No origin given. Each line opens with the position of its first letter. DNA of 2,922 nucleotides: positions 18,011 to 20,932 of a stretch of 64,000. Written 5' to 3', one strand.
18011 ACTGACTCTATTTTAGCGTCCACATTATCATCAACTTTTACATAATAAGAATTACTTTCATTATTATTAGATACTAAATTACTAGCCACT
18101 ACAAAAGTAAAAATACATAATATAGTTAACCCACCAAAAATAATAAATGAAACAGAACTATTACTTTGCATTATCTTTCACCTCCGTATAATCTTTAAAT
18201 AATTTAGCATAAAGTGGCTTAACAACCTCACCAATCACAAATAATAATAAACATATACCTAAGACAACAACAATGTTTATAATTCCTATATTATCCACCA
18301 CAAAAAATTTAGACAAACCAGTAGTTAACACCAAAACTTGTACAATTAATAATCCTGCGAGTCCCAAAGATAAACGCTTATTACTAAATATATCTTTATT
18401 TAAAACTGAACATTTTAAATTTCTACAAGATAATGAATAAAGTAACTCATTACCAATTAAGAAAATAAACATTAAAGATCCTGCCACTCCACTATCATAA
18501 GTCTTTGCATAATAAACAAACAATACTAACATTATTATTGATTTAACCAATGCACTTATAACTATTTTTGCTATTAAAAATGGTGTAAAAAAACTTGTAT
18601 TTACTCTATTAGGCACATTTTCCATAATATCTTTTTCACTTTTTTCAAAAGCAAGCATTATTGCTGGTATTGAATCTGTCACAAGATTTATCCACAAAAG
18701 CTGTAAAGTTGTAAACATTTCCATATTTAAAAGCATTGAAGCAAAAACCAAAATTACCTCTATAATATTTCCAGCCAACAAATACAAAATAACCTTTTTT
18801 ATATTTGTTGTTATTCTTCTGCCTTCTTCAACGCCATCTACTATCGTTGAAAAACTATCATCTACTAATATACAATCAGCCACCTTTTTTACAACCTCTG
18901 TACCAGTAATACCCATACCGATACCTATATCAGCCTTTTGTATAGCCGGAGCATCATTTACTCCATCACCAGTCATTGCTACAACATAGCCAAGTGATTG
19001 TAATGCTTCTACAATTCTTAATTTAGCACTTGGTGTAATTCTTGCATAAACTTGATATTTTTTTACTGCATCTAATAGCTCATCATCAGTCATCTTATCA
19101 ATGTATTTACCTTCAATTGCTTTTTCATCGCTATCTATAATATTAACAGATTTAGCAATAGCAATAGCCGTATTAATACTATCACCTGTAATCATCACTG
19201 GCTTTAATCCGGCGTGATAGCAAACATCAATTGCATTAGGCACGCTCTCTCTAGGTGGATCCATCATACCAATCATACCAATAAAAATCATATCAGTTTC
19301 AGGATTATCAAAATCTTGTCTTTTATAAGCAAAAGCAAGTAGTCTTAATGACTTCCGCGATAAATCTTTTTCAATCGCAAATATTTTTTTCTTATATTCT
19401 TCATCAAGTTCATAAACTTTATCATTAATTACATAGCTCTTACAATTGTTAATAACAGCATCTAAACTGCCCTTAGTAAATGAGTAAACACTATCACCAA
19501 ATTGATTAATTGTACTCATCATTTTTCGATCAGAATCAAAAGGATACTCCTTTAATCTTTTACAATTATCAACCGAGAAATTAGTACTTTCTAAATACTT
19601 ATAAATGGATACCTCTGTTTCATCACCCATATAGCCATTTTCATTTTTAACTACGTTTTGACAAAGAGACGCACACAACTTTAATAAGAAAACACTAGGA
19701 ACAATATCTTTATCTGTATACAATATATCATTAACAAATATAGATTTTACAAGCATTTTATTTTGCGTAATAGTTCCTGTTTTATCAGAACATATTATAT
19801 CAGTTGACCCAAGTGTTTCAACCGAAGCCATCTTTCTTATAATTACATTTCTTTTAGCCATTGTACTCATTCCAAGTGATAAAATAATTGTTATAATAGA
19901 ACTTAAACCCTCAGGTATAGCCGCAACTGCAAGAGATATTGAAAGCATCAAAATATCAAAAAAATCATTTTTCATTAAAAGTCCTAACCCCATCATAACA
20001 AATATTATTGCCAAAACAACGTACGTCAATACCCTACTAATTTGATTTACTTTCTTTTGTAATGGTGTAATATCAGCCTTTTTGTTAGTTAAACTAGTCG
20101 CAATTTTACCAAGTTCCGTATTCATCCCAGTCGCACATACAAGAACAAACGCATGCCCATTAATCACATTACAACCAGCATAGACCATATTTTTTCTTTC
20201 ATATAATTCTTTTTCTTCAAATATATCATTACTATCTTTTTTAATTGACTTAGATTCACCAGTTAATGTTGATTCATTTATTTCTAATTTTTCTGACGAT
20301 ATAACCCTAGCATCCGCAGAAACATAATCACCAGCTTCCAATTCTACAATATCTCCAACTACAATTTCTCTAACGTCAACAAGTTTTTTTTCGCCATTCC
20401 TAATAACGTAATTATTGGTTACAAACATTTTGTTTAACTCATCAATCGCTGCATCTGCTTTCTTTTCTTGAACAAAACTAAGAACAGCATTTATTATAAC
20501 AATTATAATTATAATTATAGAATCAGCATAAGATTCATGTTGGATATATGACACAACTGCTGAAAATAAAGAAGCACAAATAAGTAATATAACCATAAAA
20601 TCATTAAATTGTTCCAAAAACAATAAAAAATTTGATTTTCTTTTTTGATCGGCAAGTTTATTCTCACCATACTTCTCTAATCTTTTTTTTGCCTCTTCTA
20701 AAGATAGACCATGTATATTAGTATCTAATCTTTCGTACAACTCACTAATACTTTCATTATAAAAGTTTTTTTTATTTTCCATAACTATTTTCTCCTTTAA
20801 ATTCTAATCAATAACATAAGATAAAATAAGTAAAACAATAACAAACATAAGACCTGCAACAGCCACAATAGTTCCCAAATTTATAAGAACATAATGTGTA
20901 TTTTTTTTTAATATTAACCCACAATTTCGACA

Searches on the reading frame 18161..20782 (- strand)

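Call 6: search_protein_families(library=pfam, proteins=[window:18161-20782:-], max_evalue=0.01)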
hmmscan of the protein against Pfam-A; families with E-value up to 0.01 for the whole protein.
window:18161-20782:- (873 aa): 5 families
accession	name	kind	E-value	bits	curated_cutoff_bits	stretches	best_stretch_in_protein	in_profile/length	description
PF00122.25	E1-E2_ATPase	-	8.2e-50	169.3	28.1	1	125-311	8-181/181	E1-E2 ATPase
PF00689.26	Cation_ATPase_C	-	5.5e-34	117.9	27.3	1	689-855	3-173/175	Cation transporting ATPase, C-terminus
PF00690.31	Cation_ATPase_N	-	8.3e-20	70.7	20.4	1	8-74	2-69/69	Cation transporter/ATPase, N-terminus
PF13246.12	Cation_ATPase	-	1.3e-12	48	21.7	1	375-450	10-91/91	Cation transport ATPase (P-type)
PF00702.32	Hydrolase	-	8.9e-12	46.2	26.4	1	328-618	2-191/191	haloacid dehalogenase-like hydrolase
